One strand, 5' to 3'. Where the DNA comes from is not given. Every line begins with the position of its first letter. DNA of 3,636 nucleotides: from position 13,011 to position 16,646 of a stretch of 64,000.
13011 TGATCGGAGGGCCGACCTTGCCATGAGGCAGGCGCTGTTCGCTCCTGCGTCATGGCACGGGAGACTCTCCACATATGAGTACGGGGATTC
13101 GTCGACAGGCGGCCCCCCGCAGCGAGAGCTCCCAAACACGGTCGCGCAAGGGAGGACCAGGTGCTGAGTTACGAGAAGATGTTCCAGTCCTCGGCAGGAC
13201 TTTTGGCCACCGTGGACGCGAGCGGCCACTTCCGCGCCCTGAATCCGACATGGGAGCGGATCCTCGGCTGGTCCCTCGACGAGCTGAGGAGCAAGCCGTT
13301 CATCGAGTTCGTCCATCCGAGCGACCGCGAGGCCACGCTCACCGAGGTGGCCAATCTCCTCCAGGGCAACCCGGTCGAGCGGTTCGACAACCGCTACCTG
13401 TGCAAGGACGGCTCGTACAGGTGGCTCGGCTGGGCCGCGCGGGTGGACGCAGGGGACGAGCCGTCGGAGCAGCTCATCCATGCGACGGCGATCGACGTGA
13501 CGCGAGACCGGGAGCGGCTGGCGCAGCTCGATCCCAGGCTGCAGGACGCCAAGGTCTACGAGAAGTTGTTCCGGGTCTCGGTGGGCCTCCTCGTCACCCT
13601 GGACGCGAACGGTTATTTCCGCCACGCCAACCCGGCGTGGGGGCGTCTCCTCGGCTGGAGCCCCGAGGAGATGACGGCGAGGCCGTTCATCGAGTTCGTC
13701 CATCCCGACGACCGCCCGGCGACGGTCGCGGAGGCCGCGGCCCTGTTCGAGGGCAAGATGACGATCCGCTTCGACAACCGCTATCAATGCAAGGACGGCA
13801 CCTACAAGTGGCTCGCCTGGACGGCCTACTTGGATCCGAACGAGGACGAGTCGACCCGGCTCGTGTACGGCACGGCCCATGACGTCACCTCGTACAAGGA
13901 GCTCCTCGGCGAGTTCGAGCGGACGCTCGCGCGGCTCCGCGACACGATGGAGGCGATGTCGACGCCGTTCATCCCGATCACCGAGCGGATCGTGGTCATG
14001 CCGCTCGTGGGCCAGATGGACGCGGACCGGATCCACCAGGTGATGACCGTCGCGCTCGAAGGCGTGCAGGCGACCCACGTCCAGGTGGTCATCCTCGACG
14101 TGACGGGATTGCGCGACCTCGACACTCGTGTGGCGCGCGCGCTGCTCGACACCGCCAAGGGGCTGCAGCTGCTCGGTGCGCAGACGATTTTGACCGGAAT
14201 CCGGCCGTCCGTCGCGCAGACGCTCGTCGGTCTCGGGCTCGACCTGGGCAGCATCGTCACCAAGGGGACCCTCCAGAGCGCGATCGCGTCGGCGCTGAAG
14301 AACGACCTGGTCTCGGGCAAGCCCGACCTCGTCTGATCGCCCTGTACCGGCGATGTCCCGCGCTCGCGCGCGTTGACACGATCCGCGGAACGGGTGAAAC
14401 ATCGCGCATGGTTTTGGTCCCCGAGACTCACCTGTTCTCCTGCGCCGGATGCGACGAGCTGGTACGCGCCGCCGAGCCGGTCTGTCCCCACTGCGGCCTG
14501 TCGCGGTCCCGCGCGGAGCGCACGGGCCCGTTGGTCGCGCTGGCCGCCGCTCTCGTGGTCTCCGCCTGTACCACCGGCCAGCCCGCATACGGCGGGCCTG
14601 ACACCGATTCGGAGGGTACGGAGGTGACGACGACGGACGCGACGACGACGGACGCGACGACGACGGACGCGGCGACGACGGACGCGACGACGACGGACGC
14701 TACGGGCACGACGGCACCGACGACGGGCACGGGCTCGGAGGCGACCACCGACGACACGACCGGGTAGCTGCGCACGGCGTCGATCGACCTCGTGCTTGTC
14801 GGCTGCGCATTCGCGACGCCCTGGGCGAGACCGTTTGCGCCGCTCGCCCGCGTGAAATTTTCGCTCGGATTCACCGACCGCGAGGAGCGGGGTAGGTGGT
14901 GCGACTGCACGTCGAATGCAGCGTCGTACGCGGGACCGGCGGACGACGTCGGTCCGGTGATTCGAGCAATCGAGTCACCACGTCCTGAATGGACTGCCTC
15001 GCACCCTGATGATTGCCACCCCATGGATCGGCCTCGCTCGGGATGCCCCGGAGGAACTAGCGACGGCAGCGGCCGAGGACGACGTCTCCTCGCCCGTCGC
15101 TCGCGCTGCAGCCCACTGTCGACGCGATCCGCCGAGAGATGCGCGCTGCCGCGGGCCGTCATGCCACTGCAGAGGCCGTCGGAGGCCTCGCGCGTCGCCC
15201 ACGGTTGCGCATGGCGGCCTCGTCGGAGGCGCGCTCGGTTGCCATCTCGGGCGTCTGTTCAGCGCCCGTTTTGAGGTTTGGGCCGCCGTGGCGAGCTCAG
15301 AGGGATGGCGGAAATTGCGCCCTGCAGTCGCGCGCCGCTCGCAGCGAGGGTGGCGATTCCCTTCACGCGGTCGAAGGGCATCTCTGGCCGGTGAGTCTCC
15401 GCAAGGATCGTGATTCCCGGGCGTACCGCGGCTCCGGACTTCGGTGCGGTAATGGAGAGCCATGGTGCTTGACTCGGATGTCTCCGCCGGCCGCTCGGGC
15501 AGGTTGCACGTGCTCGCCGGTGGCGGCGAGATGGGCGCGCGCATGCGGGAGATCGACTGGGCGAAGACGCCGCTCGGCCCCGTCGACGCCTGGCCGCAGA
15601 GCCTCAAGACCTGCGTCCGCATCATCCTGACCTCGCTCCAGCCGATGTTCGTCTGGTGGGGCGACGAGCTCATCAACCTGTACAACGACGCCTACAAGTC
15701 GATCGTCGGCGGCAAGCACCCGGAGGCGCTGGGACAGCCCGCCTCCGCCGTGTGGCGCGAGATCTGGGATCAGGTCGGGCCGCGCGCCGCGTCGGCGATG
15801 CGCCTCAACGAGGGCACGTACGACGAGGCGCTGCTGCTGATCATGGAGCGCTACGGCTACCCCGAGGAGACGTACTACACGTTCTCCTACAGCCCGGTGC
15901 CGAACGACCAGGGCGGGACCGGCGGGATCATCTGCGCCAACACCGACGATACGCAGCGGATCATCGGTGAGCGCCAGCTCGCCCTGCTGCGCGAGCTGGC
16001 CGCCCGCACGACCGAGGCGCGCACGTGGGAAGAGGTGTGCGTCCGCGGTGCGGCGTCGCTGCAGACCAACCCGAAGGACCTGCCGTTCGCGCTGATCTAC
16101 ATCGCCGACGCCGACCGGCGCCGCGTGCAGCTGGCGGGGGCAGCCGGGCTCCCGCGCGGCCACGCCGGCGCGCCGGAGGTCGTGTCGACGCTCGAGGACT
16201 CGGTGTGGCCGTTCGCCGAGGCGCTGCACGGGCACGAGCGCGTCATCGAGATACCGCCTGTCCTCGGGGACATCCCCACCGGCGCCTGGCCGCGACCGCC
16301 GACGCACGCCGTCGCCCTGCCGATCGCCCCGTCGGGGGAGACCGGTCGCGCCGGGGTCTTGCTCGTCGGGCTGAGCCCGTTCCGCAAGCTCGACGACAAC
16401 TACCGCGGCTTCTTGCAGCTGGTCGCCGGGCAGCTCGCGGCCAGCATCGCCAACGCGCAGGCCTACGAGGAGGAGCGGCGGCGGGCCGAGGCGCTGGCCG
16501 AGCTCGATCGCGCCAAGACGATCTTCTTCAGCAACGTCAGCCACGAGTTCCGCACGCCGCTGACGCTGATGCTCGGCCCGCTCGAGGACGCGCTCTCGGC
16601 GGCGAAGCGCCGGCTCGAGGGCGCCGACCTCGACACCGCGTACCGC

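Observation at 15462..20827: Three-gene phosphorelay operon headed by a histidine kinase with two complete kinase cores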

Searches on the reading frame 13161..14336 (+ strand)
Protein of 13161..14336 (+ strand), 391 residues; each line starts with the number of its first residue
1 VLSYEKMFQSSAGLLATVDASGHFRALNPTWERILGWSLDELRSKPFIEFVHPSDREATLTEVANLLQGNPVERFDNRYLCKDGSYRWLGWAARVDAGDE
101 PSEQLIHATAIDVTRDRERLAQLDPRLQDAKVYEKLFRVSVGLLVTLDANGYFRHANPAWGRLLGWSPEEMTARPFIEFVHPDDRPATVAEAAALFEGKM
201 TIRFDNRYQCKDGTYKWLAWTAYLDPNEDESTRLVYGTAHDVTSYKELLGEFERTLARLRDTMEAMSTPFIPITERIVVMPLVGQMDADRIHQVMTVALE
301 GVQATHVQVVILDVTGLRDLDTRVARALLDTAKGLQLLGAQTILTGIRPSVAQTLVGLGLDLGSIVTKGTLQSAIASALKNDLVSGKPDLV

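Call 3: search_protein_families(library=pfam, proteins=[window:13161-14336:+], max_evalue=0.01)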
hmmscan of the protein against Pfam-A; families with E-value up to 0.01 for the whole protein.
window:13161-14336:+ (391 aa): 6 families
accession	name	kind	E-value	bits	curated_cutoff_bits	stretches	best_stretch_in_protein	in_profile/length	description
PF08447.18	PAS_3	-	1.2e-31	109.2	25.6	2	155-238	3-88/89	PAS fold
PF08448.16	PAS_4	-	2.8e-21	76.2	23.1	2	140-244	4-107/110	PAS fold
PF00989.32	PAS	-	9.4e-21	74.4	22.6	2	4-89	3-89/113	PAS fold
PF01740.26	STAS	-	1.7e-14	53.9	22.6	1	271-361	4-94/106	STAS domain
PF13426.13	PAS_9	-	3.8e-13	50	27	2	142-243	3-102/103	PAS domain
PF13188.13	PAS_8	-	9.2e-11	41.7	21.8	2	140-185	11-55/65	PAS domain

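Call 4: search_protein_families(library=ncbifam, proteins=[window:13161-14336:+], max_evalue=0.01)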
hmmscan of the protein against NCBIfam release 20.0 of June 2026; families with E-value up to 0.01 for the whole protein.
window:13161-14336:+ (391 aa): 7 families
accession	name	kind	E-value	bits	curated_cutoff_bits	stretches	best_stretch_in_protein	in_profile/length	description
TIGR00229.1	sensory_box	domain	2.8e-34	118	22.9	2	4-117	7-120/126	PAS domain S-box protein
NF052652.1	YtvA_fam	equivalog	6.2e-27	94.7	250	1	199-375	71-243/243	YtvA family blue-light photoreceptor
NF007298.0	PRK09776.1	equivalog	2.8e-17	61.9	1135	2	11-91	311-392/1111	diguanylate cyclase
NF053781.1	cdiGMPphdstlr2612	equivalog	7.4e-15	53.7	1600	2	41-186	628-770/1268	Tlr1612 family c-di-GMP phosphodiesterase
TIGR00377.1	ant_ant_sig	superfamily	9e-06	25.5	53.45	1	274-360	10-96/108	anti-sigma factor antagonist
NF008468.0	PRK11360.1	equivalog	0.00062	18.2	646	0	124-254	260-389/616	two-component system sensor histidine kinase AtoS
NF052573.1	HisKinEspAMyxo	equivalog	0.0015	16.7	1400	1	32-217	160-340/755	serine histidine kinase EspA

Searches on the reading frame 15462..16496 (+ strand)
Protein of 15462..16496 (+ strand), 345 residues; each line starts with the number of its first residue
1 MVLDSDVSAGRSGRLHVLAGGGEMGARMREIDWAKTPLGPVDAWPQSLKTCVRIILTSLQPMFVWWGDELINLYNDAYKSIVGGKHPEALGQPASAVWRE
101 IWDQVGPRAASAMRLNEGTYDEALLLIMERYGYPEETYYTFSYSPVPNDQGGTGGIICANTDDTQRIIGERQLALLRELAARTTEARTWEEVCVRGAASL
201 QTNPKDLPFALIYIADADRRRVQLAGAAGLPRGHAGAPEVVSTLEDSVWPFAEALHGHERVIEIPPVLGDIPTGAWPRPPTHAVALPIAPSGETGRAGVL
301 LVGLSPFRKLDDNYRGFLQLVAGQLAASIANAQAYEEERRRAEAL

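Call 6: search_protein_families(library=pfam, proteins=[window:15462-16496:+], max_evalue=0.1)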
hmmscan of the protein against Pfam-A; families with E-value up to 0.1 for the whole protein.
seq(345 aa): 5 families
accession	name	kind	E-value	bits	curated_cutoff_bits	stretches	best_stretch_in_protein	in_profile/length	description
PF13185.12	GAF_2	-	6.7e-05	23.6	28.6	1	206-329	19-135/136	GAF domain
PF08448.16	PAS_4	-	0.00035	21.2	23.1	1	71-166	17-108/110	PAS fold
PF13492.12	GAF_3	-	0.0073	17.2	27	0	210-331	22-129/129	GAF domain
PF06812.17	ImpA_N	-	0.027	15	26.9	1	182-254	36-104/119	ImpA, N-terminal, type VI secretion system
PF00989.32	PAS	-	0.065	13.7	22.6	0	53-100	5-52/113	PAS fold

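Call 38: find_related_loci(query=A1, collection=genome_contigs, flank=7000)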
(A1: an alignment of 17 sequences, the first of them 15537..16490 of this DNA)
Query A1 (318 aa) in genome_contigs; peptide patterns used: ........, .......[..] (x = any residue, [..] = any of these).
600 stretches matched a pattern (row limit reached: there are more); 591 encode a relative of the query (tblastn E <= 1e-3); the best 80 are kept; 80 distinct loci.
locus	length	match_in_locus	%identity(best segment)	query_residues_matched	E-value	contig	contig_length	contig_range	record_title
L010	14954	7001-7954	95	1-318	0e+0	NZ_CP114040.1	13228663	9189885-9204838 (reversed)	Nannocystis punicea strain FL3 chromosome, complete genome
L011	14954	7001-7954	93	1-318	0e+0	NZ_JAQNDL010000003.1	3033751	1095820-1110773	Nannocystis bainbridge strain BB15-2 000001Farrow, whole genome shotgun sequence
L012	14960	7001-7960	80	2-318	2e-174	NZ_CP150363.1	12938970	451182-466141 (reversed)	Sorangium sp. So ce1335 chromosome, complete genome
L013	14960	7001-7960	79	2-318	2e-172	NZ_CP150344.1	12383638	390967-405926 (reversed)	Sorangium sp. So ce513 chromosome, complete genome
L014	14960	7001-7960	78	1-318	2e-171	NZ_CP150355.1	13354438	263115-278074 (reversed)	Sorangium sp. So ce1000 chromosome, complete genome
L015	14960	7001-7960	78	1-318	1e-169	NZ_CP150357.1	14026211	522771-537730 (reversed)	Sorangium sp. So ce1078 chromosome, complete genome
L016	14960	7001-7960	77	1-318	1e-168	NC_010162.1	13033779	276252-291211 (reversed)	Sorangium cellulosum So ce56, complete sequence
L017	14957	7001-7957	78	2-318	6e-168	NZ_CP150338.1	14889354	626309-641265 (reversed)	Sorangium sp. So ce388 chromosome, complete genome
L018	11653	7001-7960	72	1-318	5e-159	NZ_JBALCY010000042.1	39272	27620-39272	MAG: Nostoc sp. isolate P12588 bin 4 NODE_281_length_39272_cov_76.536156, whole genome shotgun sequence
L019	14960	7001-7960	71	1-318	2e-158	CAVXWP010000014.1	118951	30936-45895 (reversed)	MAG: Blastocatellia bacterium isolate MFD04944.bin.1.11 genome assembly, contig: contig_80754, whole genome shotgun sequ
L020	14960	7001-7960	73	1-318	2e-156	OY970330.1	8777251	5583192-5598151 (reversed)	MAG: Thermoanaerobaculaceae bacterium isolate MFD05537.bin.c.1 genome assembly, chromosome: 1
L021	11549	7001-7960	70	1-318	4e-156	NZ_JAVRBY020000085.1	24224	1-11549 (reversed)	MAG: Nostoc sp. DedQUE02 Nostoc_sp_DedQUE02_85, whole genome shotgun sequence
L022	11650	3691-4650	71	1-318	1e-155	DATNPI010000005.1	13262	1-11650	MAG TPA_asm: Coleofasciculaceae cyanobacterium isolate SMAG_U16477 k141_182125, whole genome shotgun sequence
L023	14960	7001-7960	70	1-318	2e-155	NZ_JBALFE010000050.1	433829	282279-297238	MAG: Nostoc sp. isolate P943 bin 5 NODE_1_length_433829_cov_54.975515, whole genome shotgun sequence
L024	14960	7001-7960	69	1-318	2e-155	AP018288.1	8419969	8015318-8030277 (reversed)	Nostoc sp. NIES-4103 DNA, nearly complete genome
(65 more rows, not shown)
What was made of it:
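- On PAS-like/GAF-sensor dual-core kinase family (TRTR/TRT, unnamed): There are 591 confirmed genome hits (call 38).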

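Call 47: predict_structure(alignment_id=A1)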
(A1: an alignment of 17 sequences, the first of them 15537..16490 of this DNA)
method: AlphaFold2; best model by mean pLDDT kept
length: 318 residues; sequences in the alignment: 17
mean_pLDDT: 72.2   pTM: 0.63
mean pLDDT of the five models: 72.2, 68.3, 68.2, 68.0, 67.4
residues with pLDDT >= 90: 114; 70-90: 64; 50-70: 57; < 50: 83
segments of 3 or more residues with pLDDT < 50: 1-3, 49-119, 135-137
pLDDT, mean of each block of 10 residues (from residue 1): 57 69 61 53 50 40 44 41 40 42 44 46 53 52 82 94 93 91 95 92 93 93 91 92 88 89 79 93 80 96 91 90
secondary structure, 60 per line:
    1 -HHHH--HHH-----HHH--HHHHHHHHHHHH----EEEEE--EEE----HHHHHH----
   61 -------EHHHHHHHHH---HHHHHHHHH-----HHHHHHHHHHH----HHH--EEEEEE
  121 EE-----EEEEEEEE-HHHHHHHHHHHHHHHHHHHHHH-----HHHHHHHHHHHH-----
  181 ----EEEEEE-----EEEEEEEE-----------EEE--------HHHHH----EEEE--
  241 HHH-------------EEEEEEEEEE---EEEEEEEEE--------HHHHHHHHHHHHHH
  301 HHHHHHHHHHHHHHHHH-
elements in order: H2-5 H21-32 E37-41 E44-46 H51-56 H69-77 H81-89 H95-105 E115-122 E128-135 H137-158 H164-175 E185-190 E196-203 E215-217 H226-230 E235-238 E257-266 E270-278 H287-317
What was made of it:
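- Tried and rejected: The first sensor-only AF2 model was poor in the PAS half (pLDDT 40-55, call 47).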

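Call 51: fold_search(model_id=the predicted structure, library=pdb)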
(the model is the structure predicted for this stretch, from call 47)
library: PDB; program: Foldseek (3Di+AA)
matches with E <= 10: 747; with E <= 0.001: 311
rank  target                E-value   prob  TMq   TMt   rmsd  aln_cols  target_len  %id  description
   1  5c5k_B                5.6e-08  1.00  0.39  0.26  14.4       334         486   11  Structure of the Pfr form of a canonical phytochrome (released 2016-02-17)
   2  8sgk_A                2.2e-07  1.00  0.38  0.26  14.5       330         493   12  CryoEM structure of Deinococcus radiodurans BphP photosensory module in Pr state (released 2024-05-22)
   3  8rjm_A                3.1e-07  1.00  0.37  0.25  16.4       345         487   14  Serial femtosecond X-ray structure of a fluorescence optimized bathy phytochrome PAiRFP2 derived from wild-type Agp2 i (released 2025-05-14)
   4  8u63_A                3.3e-07  1.00  0.40  0.27  18.0       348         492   14  Cryo-EM structure of PsBphP in Pfr state, Dimer of Dimers PSM only (released 2024-08-21)
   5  4zrr                  3.5e-07  1.00  0.36  0.37  14.4       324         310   12  Crystal Structure of Monomeric Bacteriophytochrome mutant D207L Y263F at 1.5 A resolution Using a home source. (released 2016-01-20)
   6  8upm_A                4.0e-07  1.00  0.36  0.25  14.1       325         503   16  Pfr state of Stigmatella aurantiaca bacteriophytochrome 2 (released 2024-09-25)
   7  3ci6_B                4.2e-07  1.00  0.37  0.65   5.9       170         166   16  Crystal structure of the GAF domain from Acinetobacter phosphoenolpyruvate-protein phosphotransferase (released 2008-05-13)
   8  5c5k_A                4.5e-07  1.00  0.34  0.24  14.5       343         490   13  Structure of the Pfr form of a canonical phytochrome (released 2016-02-17)
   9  8u62_A                5.0e-07  1.00  0.39  0.26  18.2       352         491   13  Cryo-EM structure of PsBphP in Pfr state, Dimer of Dimers FL (released 2024-08-21)
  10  3s7q                  5.6e-07  1.00  0.37  0.38  15.5       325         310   12  Crystal Structure of a Monomeric Infrared Fluorescent Deinococcus radiodurans Bacteriophytochrome chromophore binding do (released 2012-01-11)
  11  8rjn_A                6.0e-07  1.00  0.37  0.25  16.4       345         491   14  Serial femtosecond X-ray structure of a fluorescence optimized bathy phytochrome PAiRFP2 derived from wild-type Agp2 i (released 2025-05-14)
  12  3s7o                  6.4e-07  1.00  0.37  0.38  14.8       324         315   10  Crystal Structure of the Infrared Fluorescent D207H variant of Deinococcus Bacteriophytochrome chromophore binding domai (released 2011-12-21)
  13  6t3l_A                6.4e-07  1.00  0.37  0.38  14.5       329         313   12  PAS-GAF fragment from Deinococcus radiodurans phytochrome in dark state (released 2020-04-08)
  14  4o01_D                6.7e-07  1.00  0.38  0.26  17.2       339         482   12  Crystal Structure of D. radiodurans Bacteriophytochrome Photosensory Core Module in its Illuminated Form (released 2014-05-07)
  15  4o01_A                6.7e-07  1.00  0.38  0.26  17.2       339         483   12  Crystal Structure of D. radiodurans Bacteriophytochrome Photosensory Core Module in its Illuminated Form (released 2014-05-07)
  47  3ci6_A                1.5e-06  1.00  0.38  0.71   5.6       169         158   17  Crystal structure of the GAF domain from Acinetobacter phosphoenolpyruvate-protein phosphotransferase (released 2008-05-13)
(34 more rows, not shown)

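Call 66: search_solved_structures(query=window:15537-16490:+, max_evalue=1)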
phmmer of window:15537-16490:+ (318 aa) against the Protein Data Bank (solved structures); distinct sequences matched with E-value up to 1: 0.
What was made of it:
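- On TodS-type double sensor kinase (TRT-R phosphorelay): phmmer of residues 26-343 against all PDB chains gave 0 hits at E<=1 (call 66).
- Closest known: TodS/TodT of Pseudomonas putida. Different: The N-terminal sensor is unrelated: there is no PDB sequence match at E<=1, although TodS PAS1 structures exist (call 66).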
